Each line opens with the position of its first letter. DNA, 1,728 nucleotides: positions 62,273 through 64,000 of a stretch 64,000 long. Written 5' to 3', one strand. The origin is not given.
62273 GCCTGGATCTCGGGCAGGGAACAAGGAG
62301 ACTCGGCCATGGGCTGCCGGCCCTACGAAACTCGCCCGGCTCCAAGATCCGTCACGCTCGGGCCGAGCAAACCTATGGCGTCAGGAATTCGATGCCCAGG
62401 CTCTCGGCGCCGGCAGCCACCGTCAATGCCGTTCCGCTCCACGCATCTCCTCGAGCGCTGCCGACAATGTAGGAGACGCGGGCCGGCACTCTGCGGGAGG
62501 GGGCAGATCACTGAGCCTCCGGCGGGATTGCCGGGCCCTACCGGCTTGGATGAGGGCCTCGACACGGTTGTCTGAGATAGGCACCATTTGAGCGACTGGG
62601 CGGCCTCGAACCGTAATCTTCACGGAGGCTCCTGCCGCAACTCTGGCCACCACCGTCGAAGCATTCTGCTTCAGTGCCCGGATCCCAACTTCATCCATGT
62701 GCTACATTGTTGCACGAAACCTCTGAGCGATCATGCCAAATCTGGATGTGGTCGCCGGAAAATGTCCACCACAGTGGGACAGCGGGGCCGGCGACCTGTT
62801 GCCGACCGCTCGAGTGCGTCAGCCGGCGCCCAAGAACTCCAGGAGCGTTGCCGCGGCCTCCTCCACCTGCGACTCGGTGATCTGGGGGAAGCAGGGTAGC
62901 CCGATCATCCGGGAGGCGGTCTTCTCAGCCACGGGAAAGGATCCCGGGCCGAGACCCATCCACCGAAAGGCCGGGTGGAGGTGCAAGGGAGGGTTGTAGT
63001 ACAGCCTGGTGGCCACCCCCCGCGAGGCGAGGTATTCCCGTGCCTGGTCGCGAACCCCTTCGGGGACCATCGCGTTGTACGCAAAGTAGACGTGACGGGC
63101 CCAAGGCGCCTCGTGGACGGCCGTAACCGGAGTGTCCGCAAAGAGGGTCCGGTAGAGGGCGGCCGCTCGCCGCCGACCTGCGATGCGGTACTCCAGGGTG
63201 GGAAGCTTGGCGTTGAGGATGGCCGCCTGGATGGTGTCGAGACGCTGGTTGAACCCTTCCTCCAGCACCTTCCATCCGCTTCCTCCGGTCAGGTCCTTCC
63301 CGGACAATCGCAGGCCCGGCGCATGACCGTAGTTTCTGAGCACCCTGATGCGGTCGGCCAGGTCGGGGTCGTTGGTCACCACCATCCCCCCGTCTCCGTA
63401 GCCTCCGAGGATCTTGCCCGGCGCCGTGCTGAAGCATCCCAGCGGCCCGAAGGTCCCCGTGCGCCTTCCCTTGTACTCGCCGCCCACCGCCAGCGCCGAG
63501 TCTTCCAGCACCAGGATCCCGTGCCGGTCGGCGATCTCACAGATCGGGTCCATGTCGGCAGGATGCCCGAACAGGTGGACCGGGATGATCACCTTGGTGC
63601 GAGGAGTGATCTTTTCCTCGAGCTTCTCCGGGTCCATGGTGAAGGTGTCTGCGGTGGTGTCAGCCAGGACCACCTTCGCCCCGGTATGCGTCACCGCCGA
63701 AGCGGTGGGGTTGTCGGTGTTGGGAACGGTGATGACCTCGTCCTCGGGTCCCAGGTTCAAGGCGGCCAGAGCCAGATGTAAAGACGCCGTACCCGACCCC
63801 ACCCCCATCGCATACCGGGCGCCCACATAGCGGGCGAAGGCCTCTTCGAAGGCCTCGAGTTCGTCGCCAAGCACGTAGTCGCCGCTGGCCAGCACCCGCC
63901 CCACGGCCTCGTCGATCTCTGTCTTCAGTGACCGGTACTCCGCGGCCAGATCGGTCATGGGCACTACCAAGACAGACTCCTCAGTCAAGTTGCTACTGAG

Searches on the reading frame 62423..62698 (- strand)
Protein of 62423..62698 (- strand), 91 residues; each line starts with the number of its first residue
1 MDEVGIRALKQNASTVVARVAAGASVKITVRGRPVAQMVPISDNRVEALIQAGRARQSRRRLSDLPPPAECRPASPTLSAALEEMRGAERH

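Call 3: search_protein_families(library=pfam, proteins=[window:62423-62698:-], max_evalue=0.01)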
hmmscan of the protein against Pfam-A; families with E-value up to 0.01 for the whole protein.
window:62423-62698:- (91 aa): 1 family
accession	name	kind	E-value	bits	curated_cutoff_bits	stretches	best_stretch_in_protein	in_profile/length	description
PF02604.26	PhdYeFM_antitox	-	1.1e-08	35.1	29.8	1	1-44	1-45/74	Antitoxin Phd_YefM, type II toxin-antitoxin system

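Call 9: find_encoding_contigs(protein=window:62423-62698:-, flank=10000, max_places=6)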
Protein window:62423-62698:- (91 aa): 1 contig read that carries it; 1 place shown.
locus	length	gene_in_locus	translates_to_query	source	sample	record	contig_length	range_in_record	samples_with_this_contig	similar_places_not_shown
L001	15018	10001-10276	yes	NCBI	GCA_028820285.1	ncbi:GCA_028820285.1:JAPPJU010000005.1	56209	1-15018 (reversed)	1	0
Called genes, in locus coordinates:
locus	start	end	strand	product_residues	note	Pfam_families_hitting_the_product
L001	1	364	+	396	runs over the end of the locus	PF02653:BPD_transp_2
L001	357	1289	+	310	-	PF02653:BPD_transp_2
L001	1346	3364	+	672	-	PF02608:Bmp, PF17758:Prot_ATP_ID_OB_N (faint), PF02608:Bmp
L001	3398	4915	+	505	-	PF00005:ABC_tran, PF13304:AAA_21 (faint), PF00005:ABC_tran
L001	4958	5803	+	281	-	PF00795:CN_hydrolase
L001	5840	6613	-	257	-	PF23441:SDR, PF00106:adh_short, PF08659:KR, PF13561:adh_short_C2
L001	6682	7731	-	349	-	PF21088:MS_channel_1st, PF00924:MS_channel_2nd, PF21082:MS_channel_3rd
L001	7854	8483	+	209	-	PF00156:Pribosyltran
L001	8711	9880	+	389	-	PF00155:Aminotran_1_2 (weak), PF01041:DegT_DnrJ_EryC1, PF01053:Cys_Met_Meta_PP (weak)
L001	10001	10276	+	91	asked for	PF02604:PhdYeFM_antitox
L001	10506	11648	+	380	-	PF01041:DegT_DnrJ_EryC1, PF01053:Cys_Met_Meta_PP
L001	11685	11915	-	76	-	PF01402:RHH_1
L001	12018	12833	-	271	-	PF25231:DUF7847 (weak)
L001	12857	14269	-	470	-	PF01425:Amidase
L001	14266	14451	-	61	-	-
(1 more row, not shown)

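Call 20: search_protein_families(library=ncbifam, proteins=[window:62423-62698:-], max_evalue=0.01)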
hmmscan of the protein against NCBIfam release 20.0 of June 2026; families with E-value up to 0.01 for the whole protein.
window:62423-62698:- (91 aa): 1 family
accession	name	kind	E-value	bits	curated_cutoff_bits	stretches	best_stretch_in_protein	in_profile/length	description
TIGR01552.1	phd_fam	subfamily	2.6e-08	33.1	20.8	1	3-43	1-41/53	type II toxin-antitoxin system prevent-host-death family antitoxin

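Call 33: find_related_loci(query=A3, collection=metagenome_contigs, flank=2500)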
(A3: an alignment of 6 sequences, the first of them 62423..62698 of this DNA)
Query A3 (91 aa) in metagenome_contigs; peptide patterns used: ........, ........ (x = any residue, [..] = any of these).
600 stretches matched a pattern (row limit reached: there are more); 414 encode a relative of the query (tblastn E <= 1e-3); the best 80 are kept; 80 distinct loci.
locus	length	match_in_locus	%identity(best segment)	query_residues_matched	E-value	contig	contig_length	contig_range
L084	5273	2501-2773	64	1-91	5e-30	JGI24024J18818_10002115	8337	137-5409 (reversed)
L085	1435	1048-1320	64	1-91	3e-30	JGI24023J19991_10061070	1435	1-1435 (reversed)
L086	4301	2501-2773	64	1-91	5e-30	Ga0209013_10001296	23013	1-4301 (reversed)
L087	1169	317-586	62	1-90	4e-30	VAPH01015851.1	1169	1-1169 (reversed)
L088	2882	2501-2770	62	1-90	5e-29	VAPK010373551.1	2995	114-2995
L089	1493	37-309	68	1-91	2e-28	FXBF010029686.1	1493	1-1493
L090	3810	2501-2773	63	1-91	4e-28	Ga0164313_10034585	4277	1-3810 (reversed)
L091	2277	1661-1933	58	1-91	2e-27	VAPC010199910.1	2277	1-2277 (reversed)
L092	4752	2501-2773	58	1-91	2e-27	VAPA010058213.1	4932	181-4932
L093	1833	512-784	59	1-91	3e-27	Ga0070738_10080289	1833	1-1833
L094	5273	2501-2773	56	1-91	3e-27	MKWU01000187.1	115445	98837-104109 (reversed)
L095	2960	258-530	60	1-91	5e-27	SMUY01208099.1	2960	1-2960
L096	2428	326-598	60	1-91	5e-27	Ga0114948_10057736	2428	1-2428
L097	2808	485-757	59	1-91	6e-27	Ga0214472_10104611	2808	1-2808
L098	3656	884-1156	59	1-91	1e-26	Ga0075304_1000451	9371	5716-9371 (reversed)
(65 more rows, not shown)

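Call 49: search_solved_structures(query=window:62423-62698:-, max_evalue=1)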
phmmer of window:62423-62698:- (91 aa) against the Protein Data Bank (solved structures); distinct sequences matched with E-value up to 1: 8.
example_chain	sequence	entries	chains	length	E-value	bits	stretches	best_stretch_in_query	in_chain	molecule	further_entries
6jqy_A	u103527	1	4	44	4e-08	36.7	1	1-41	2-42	Antitoxin VapB46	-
3dbo_A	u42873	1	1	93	1.6e-05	28.5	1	1-49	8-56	Uncharacterized protein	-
3hs2_A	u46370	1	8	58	0.086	16.6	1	2-40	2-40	Prevent host death protein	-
4zlx_A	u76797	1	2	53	0.12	16.1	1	2-39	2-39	Antitoxin phd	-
3hry_A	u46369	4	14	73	0.14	15.9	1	2-40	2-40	Prevent host death protein | Antitoxin phd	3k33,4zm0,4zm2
3kh2_E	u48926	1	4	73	0.32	14.8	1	2-38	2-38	Prevent host death protein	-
8hi4_A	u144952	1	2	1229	0.35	14.6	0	9-85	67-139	Short-chain dehydrogenase/reductase SDR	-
8hi6_A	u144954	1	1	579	0.54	14.1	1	8-85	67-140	Short-chain dehydrogenase/reductase SDR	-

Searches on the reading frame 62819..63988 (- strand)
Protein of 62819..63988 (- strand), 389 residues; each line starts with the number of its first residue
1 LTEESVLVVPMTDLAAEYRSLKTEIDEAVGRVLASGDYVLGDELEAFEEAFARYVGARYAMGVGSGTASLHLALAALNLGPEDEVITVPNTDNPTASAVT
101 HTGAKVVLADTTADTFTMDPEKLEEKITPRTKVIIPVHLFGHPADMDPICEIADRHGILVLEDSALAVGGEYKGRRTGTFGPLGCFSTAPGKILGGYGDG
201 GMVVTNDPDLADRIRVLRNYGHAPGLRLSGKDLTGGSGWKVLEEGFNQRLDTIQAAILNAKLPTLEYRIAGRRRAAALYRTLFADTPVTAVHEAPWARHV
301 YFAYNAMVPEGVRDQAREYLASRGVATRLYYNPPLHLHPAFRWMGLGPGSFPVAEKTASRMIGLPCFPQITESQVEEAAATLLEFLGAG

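Call 3: search_protein_families(library=pfam, proteins=[window:62819-63988:-], max_evalue=0.01)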
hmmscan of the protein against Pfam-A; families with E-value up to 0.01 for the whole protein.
window:62819-63988:- (389 aa): 5 families
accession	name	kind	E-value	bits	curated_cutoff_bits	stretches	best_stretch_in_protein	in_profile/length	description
PF01041.23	DegT_DnrJ_EryC1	-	1.5e-104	350.5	19.8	1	21-381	3-358/360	DegT/DnrJ/EryC1/StrS aminotransferase family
PF00155.27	Aminotran_1_2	-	8e-07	29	19.7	1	44-169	44-191/361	Aminotransferase class I and II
PF01053.26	Cys_Met_Meta_PP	-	1.2e-06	27.8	27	1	45-275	55-258/381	Cys/Met metabolism PLP-dependent enzyme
PF01212.27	Beta_elim_lyase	-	4.2e-05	23.5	27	1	36-165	24-170/288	Beta-eliminating lyase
PF00266.25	Aminotran_5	-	6.2e-05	22.6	21.5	1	43-169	44-181/371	Aminotransferase class-V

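Call 13: find_related_loci(query=A1, collection=genome_contigs, flank=6000)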
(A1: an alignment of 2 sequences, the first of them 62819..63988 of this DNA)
Query A1 (389 aa) in genome_contigs; peptide patterns used: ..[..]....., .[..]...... (x = any residue, [..] = any of these).
599 stretches matched a pattern (row limit reached: there are more); 130 encode a relative of the query (tblastn E <= 1e-3); the best 80 are kept; 78 distinct loci.
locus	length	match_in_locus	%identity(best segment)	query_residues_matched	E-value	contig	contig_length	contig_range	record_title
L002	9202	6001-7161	96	3-389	0e+0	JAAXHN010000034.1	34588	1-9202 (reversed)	MAG: Acidimicrobiia bacterium isolate Plut_88890 unfiltered_Plut_88890_genomic_contig_716794, whole genome shotgun seque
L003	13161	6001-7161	94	3-389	0e+0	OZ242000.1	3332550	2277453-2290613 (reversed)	MAG: Acidimicrobiia bacterium isolate 2de4d7b0-df0b-474f-a321-03b588d4267d genome assembly, chromosome: 1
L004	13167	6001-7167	93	1-389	0e+0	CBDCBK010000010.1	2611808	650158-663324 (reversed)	MAG: Acidimicrobiia bacterium isolate d0411547-dd39-4cd0-b5a5-2d4184132eb5 genome assembly, contig: contig_10, whole gen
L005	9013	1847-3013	94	1-389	0e+0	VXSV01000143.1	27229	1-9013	MAG: Acidimicrobiia bacterium isolate SB0665_bin_24 NODE_907_length_27229_cov_18.804961, whole genome shotgun sequence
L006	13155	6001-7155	91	2-386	0e+0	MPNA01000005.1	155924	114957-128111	MAG: bacterium OM1 bin76 NODE_130_length_155924_cov_19.0846_ID_259, whole genome shotgun sequence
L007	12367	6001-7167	93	1-389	0e+0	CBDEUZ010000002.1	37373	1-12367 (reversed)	MAG: Dehalococcoidia bacterium isolate 12bb4de0-5d66-41c1-88e6-9363c8e7e517 genome assembly, contig: contig_2, whole gen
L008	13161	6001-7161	92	2-388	0e+0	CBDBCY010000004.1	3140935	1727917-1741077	MAG: Acidimicrobiia bacterium isolate 5869b7e0-be7e-4f88-8776-9a9c90231507 genome assembly, contig: contig_4, whole geno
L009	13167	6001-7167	95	1-389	0e+0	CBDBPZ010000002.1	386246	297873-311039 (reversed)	MAG: Acidimicrobiia bacterium isolate e8d0d016-558a-4d92-8aea-5701a62d209a genome assembly, contig: contig_2, whole geno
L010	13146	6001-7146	87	6-387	0e+0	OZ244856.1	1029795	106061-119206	MAG: Acidimicrobiia bacterium isolate a5413b3d-67ee-41a5-a32c-3d802bad4828 genome assembly, chromosome: 1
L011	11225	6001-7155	89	2-386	0e+0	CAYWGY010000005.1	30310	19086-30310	MAG TPA_asm: uncultured Acidimicrobiaceae bacterium isolate SRP109090_co1_257 genome assembly, contig: NODE_1983_length_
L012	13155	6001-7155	87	3-387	0e+0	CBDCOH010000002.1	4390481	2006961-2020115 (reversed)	MAG: Candidatus Spongiisociaceae bacterium isolate c8dab69f-a0b8-46d1-84ea-4e70fa3c0124 genome assembly, contig: contig_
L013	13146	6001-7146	88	6-387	0e+0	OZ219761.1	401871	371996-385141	MAG: Acidimicrobiia bacterium isolate 0395d7e3-236e-4384-95e3-6864e4764bd2 genome assembly, chromosome: 5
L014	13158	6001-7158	86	3-388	0e+0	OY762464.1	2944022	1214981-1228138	MAG: Acidimicrobiia bacterium isolate 46c1db0d-967a-4333-83ea-8eb352737e21 genome assembly, chromosome: 1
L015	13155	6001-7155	89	2-388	0e+0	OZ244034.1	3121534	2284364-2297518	MAG: Acidimicrobiia bacterium isolate 4dc1b814-e420-4262-94ca-2b75272f1101 genome assembly, chromosome: 1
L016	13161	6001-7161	86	1-387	0e+0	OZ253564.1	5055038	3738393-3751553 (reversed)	MAG: Candidatus Spongiisociaceae bacterium isolate 3199cb9c-bc02-48ac-8040-05c45f89f65c genome assembly, chromosome: 1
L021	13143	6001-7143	78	2-385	0e+0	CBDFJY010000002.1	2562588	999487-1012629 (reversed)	MAG: Acidimicrobiia bacterium isolate 9841b5da-bbbc-437b-8723-ee48c5b8baba genome assembly, contig: contig_2, whole geno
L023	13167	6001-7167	93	1-389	0e+0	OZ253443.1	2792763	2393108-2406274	MAG: Acidimicrobiia bacterium isolate 563c3fc9-303a-4188-a37b-32c8faebca22 genome assembly, chromosome: 1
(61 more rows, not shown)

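Call 19: search_protein_families(library=pfam, proteins=[L009:7564-7956:+, L021:7491-7877:+, L007:9502-10674:+, L008:7563-7883:-, L014:8709-9056:+, L003:10219-11502:-, L004:8852-9775:+, L003:9392-10039:+, L023:4578-5960:-], max_evalue=0.01)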
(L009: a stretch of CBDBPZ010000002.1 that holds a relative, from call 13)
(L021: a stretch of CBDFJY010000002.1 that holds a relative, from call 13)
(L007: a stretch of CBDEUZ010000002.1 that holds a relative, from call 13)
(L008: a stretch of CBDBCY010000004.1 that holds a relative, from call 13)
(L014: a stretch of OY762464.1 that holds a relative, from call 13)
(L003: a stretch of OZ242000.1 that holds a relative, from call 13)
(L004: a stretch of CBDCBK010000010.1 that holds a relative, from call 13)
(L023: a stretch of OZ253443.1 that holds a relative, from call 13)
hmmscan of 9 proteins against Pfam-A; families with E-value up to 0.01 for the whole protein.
L009:7564-7956:+ (130 aa): 1 family
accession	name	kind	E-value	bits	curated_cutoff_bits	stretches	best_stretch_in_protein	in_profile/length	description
PF01850.27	PIN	-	3.2e-14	54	23.6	1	4-118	1-116/120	PIN domain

L021:7491-7877:+ (128 aa): 1 family
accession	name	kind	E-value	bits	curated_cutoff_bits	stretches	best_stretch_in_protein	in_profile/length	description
PF01850.27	PIN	-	5.5e-14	53.3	23.6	1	2-117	1-117/120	PIN domain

L007:9502-10674:+ (390 aa): 1 family
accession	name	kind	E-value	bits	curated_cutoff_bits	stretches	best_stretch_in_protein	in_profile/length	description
PF02661.23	Fic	-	1.2e-13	52.1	24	1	108-205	2-91/93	Fic/DOC family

L008:7563-7883:- (106 aa): 1 family
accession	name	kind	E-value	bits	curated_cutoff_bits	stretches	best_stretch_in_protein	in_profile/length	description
PF02452.23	PemK_toxin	-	3.9e-14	53.2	23.1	1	7-103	2-108/109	PemK-like, MazF-like toxin of type II toxin-antitoxin system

L014:8709-9056:+ (115 aa): 2 families
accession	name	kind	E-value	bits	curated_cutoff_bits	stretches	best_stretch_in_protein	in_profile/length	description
PF08681.18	TacA1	-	9.3e-16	58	21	1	14-90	1-77/80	Antitoxin TacA 1-like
PF21983.2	NikA-like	-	1.2e-05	25.8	27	1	9-46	1-38/72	Mobilization protein NikA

L003:10219-11502:- (427 aa): 2 families
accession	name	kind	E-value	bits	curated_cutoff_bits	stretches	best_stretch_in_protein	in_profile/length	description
PF13635.12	DUF4143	-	1.1e-31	110.2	28.1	1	208-370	3-159/160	Domain of unknown function (DUF4143)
PF13173.12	AAA_14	-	1.2e-10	41.9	27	1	32-142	4-127/129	AAA domain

L004:8852-9775:+ (307 aa): 1 family
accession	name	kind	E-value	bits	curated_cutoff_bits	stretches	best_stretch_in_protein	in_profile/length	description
PF02126.24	PTE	-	1.6e-63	215.4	22.4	1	17-305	4-298/298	Phosphotriesterase family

L003:9392-10039:+ (215 aa): 2 families
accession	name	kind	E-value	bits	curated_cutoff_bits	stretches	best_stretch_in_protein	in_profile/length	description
PF01609.27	DDE_Tnp_1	-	7.8e-11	42.5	23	1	73-200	30-192/200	Transposase DDE domain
PF13586.12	DDE_Tnp_1_2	-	8.1e-06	26.6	29.2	1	125-209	1-85/86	Transposase DDE domain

L023:4578-5960:- (460 aa): 2 families
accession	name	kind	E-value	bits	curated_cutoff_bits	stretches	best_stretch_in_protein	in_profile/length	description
PF14535.12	AMP-binding_C_2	-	6.8e-17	62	25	1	366-456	1-92/96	AMP-binding enzyme C-terminal domain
PF00501.34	AMP-binding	-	1e-09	38.1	29.9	1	111-318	159-374/384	AMP-binding enzyme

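Call 20: search_protein_families(library=ncbifam, proteins=[window:62819-63988:-, L009:7564-7956:+], max_evalue=0.01)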
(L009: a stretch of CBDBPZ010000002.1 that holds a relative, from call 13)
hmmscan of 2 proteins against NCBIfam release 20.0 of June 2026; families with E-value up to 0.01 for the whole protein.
window:62819-63988:- (389 aa): 30 families (the best 25 are shown)
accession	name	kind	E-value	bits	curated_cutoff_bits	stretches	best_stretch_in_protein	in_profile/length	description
TIGR03588.1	PseC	equivalog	1.3e-69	235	423.5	1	27-385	15-379/380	UDP-4-amino-4,6-dideoxy-N-acetyl-beta-L-altrosamine transaminase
NF008658.2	PRK11658.1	equivalog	4.8e-59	199.9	631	1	27-385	18-376/379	UDP-4-amino-4-deoxy-L-arabinose aminotransferase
TIGR04181.1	NHT_00031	hypoth_equivalog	1.2e-56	192.1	420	1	40-366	28-358/359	LegC family aminotransferase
NF008687.0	PRK11706.1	equivalog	2.7e-50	171.2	375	1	46-385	35-373/375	dTDP-4-amino-4,6-dideoxygalactose transaminase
TIGR04427.1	PLP_DesI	equivalog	3e-44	151.7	650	1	45-376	55-373/390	dTDP-4-dehydro-6-deoxyglucose aminotransferase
TIGR02379.1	ECA_wecE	subfamily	2.4e-38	131.9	434.85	1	48-386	37-375/376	dTDP-4-amino-4,6-dideoxy-D-glucose transaminase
NF011936.0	PRK15407.1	equivalog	6.5e-37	127.3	423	1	39-386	62-436/440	lipopolysaccharide biosynthesis protein RfbH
NF004770.0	PRK06108.1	subfamily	1.8e-07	30.3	422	1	48-163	79-209/396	pyridoxal phosphate-dependent aminotransferase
NF041364.1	GntC_guanitoxin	equivalog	2.1e-06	26.9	415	1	65-164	67-174/356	guanitoxin biosynthesis PLP-dependent (S)-gamma-hydroxy-L-arginine cyclodehydratase GntC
NF005816.0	PRK07682.1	equivalog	3.8e-06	25.8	620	1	63-165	97-204/390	aminotransferase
NF005305.0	PRK06836.1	equivalog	1e-05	25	376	1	60-135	102-175/396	pyridoxal phosphate-dependent aminotransferase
NF006569.0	PRK09082.1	subfamily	1.3e-05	24.5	420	1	55-163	88-202/386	methionine aminotransferase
NF004975.0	PRK06348.1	equivalog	1.4e-05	24.2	549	1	36-135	67-167/384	pyridoxal phosphate-dependent aminotransferase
NF005810.0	PRK07671.1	equivalog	1.7e-05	24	594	1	46-219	54-224/377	bifunctional cystathionine gamma-lyase/homocysteine desulfhydrase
NF005871.0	PRK07811.1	equivalog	3.3e-05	22.6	513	1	45-219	64-236/389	cystathionine gamma-synthase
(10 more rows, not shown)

L009:7564-7956:+ (130 aa): 0 families

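Call 50: search_solved_structures(query=L009:7564-7956:+, max_evalue=1)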
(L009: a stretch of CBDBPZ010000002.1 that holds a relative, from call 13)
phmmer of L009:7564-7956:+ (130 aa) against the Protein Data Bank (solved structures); distinct sequences matched with E-value up to 1: 0.
